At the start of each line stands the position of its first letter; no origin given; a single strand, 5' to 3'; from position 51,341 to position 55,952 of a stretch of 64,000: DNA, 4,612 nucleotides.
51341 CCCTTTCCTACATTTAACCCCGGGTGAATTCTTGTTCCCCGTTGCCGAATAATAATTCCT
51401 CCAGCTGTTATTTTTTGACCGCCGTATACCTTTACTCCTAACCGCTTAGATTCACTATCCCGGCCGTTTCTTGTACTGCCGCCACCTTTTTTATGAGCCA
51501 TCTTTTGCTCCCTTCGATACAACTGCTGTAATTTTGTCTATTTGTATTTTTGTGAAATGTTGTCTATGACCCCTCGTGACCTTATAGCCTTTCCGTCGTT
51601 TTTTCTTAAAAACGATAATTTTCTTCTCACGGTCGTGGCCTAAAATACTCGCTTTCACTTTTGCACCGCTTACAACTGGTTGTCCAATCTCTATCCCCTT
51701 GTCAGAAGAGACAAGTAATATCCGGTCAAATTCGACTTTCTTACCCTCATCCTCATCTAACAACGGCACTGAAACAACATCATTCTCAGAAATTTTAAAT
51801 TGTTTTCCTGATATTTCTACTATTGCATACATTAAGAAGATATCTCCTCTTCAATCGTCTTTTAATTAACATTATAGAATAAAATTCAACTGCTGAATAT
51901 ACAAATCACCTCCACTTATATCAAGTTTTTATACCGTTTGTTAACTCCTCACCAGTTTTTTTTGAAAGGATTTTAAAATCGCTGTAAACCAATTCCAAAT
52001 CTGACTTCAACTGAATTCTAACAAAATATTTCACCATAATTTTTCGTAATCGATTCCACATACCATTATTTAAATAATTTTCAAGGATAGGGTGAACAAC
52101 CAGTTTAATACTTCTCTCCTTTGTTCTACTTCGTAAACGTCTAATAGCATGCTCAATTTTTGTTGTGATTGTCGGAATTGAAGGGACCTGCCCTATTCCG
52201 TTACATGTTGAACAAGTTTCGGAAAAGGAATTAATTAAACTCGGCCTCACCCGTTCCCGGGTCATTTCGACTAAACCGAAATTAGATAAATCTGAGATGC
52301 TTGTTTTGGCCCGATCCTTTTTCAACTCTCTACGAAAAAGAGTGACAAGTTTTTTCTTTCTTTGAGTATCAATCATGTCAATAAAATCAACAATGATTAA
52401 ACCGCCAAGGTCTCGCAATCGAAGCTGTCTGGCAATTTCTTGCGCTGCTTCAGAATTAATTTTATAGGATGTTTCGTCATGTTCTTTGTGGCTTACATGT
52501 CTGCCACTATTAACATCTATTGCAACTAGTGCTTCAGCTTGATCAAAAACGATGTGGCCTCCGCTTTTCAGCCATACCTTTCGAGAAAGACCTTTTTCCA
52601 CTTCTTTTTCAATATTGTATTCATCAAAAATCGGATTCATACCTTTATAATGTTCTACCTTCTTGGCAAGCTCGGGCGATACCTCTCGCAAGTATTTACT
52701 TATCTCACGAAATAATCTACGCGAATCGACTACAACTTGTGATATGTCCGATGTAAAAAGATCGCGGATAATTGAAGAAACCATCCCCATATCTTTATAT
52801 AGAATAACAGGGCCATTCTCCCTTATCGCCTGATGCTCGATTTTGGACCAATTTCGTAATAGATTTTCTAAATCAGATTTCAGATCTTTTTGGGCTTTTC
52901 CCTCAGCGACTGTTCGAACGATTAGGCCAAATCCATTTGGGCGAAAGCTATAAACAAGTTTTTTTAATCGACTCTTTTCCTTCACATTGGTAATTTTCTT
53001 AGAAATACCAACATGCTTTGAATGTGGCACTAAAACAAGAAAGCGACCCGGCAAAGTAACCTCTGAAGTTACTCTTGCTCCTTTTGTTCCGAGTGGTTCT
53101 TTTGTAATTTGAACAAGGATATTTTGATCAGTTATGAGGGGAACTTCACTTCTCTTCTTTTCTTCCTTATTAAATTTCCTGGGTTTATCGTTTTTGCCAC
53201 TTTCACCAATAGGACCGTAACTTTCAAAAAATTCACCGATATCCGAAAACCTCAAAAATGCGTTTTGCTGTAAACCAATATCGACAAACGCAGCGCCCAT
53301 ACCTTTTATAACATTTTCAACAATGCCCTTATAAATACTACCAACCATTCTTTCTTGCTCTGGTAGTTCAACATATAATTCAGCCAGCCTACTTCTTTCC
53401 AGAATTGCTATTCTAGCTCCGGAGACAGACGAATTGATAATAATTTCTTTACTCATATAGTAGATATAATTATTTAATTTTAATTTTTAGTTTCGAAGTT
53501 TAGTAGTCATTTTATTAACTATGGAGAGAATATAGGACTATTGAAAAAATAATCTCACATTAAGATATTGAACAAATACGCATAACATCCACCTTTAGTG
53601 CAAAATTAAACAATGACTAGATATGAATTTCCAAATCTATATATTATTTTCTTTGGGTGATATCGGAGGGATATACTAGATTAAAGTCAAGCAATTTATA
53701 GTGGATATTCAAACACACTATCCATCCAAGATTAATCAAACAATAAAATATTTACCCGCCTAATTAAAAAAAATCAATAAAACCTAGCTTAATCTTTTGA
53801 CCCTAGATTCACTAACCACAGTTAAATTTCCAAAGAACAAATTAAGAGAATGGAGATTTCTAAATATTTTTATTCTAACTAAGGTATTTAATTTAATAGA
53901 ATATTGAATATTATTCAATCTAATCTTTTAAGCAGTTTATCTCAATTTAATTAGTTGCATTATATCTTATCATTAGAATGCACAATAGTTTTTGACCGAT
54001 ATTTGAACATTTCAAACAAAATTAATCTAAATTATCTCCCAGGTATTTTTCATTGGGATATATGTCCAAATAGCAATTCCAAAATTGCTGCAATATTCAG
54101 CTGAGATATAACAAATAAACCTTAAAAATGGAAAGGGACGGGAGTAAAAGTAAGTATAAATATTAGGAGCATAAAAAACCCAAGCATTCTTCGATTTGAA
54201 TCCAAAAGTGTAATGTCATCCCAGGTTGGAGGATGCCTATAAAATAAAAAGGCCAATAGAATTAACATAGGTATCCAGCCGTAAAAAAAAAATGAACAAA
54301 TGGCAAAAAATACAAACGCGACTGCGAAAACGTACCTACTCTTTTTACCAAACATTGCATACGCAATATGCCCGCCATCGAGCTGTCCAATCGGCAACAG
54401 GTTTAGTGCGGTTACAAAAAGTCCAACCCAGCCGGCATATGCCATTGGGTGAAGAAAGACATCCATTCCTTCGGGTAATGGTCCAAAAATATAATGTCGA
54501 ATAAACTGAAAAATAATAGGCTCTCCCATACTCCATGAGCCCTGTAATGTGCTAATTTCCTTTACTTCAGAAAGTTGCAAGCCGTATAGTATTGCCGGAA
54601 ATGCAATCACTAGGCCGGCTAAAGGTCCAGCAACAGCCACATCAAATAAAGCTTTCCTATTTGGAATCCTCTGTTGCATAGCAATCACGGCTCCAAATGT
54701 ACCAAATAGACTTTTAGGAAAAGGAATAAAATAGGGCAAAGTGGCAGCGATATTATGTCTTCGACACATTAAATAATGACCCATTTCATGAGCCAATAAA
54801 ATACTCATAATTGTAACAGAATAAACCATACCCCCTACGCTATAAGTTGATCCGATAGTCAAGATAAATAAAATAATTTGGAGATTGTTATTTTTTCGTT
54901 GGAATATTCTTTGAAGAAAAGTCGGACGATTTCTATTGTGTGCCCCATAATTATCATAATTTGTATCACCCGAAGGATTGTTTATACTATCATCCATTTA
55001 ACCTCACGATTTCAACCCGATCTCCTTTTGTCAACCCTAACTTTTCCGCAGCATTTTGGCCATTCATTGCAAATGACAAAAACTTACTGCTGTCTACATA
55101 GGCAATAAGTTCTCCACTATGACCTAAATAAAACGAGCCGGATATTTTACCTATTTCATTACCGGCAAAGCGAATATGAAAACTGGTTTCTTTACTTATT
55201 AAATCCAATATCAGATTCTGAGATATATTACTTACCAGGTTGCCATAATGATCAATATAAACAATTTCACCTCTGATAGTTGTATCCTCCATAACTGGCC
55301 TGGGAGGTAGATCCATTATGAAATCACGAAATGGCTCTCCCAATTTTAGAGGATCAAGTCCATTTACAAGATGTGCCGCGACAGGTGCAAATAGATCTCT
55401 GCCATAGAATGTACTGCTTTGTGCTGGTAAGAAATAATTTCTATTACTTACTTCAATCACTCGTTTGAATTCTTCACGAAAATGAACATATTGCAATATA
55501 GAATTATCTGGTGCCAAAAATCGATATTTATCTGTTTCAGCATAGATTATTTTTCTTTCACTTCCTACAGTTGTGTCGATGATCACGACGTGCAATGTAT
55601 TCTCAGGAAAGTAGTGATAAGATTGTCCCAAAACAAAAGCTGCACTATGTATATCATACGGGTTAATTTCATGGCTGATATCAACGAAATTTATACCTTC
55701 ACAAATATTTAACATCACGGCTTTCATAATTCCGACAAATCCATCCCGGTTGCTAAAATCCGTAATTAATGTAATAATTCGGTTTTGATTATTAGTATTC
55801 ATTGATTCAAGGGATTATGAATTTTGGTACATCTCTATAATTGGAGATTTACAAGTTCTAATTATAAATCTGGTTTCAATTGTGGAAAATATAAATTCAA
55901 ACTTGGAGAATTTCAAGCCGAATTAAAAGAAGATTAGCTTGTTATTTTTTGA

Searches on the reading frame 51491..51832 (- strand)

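Call 59: search_protein_families(library=pfam, proteins=[window:51491-51832:-], max_evalue=0.00001)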
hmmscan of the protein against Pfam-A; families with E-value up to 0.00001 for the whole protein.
window:51491-51832:- (113 aa): 1 family
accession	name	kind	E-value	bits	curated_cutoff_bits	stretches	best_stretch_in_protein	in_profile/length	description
PF00829.26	Ribosomal_L21p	-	1.1e-37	128.7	27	1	1-101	1-99/99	Ribosomal prokaryotic L21 protein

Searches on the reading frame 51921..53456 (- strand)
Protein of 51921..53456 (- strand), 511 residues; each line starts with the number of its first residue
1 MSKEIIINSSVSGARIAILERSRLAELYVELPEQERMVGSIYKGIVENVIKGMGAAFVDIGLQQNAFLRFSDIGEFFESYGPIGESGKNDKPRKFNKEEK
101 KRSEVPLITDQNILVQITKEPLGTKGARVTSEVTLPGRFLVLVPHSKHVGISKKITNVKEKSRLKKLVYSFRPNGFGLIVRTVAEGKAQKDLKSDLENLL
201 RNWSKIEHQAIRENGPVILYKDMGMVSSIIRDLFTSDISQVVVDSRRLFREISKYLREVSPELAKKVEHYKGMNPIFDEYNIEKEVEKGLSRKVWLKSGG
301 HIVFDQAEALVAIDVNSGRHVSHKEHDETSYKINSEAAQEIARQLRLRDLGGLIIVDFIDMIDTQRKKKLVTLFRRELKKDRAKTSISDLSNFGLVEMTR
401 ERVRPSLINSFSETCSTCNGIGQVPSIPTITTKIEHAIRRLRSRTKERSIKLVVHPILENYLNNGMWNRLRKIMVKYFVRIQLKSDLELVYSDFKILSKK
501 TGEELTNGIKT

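Call 59: search_protein_families(library=pfam, proteins=[window:51921-53456:-], max_evalue=0.00001)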
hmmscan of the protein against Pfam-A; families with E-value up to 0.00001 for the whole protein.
window:51921-53456:- (511 aa): 2 families
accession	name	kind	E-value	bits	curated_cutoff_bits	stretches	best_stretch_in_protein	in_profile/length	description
PF10150.14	RNase_E_G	-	5.1e-103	344.6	25.5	1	134-403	1-270/270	Ribonuclease E/G family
PF20833.2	RNase_E_G_Thio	-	3.4e-07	30.7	26.8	1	414-496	1-83/86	RNase E/G, Thioredoxin-like domain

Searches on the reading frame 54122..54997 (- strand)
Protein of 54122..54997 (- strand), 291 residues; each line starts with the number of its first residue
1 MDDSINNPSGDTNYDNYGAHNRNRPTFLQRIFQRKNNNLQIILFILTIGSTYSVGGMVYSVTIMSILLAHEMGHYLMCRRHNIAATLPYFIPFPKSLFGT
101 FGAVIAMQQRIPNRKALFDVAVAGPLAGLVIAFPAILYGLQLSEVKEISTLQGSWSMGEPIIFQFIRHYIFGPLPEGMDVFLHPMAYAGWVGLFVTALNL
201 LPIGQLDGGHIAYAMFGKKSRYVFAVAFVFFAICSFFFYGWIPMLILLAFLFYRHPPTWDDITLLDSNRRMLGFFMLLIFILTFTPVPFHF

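Call 59: search_protein_families(library=pfam, proteins=[window:54122-54997:-], max_evalue=0.00001)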
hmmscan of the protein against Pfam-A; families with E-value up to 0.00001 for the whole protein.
window:54122-54997:- (291 aa): 1 family
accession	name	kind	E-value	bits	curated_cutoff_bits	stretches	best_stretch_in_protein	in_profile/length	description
PF02163.28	Peptidase_M50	-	4.7e-22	78.9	27.2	1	60-219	3-200/221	Peptidase family M50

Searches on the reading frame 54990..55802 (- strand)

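Call 59: search_protein_families(library=pfam, proteins=[window:54990-55802:-], max_evalue=0.00001)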
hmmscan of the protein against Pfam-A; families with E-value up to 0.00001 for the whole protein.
window:54990-55802:- (270 aa): 2 families
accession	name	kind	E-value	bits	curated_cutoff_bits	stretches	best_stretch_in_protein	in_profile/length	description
PF01887.21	SAM_HAT_N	-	1.1e-46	158.7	26.3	1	10-154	1-144/145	SAM hydroxide adenosyltransferase N-terminal domain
PF20257.3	SAM_HAT_C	-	6.9e-21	74.8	25.5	1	178-264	1-84/84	SAM hydroxide adenosyltransferase C-terminal domain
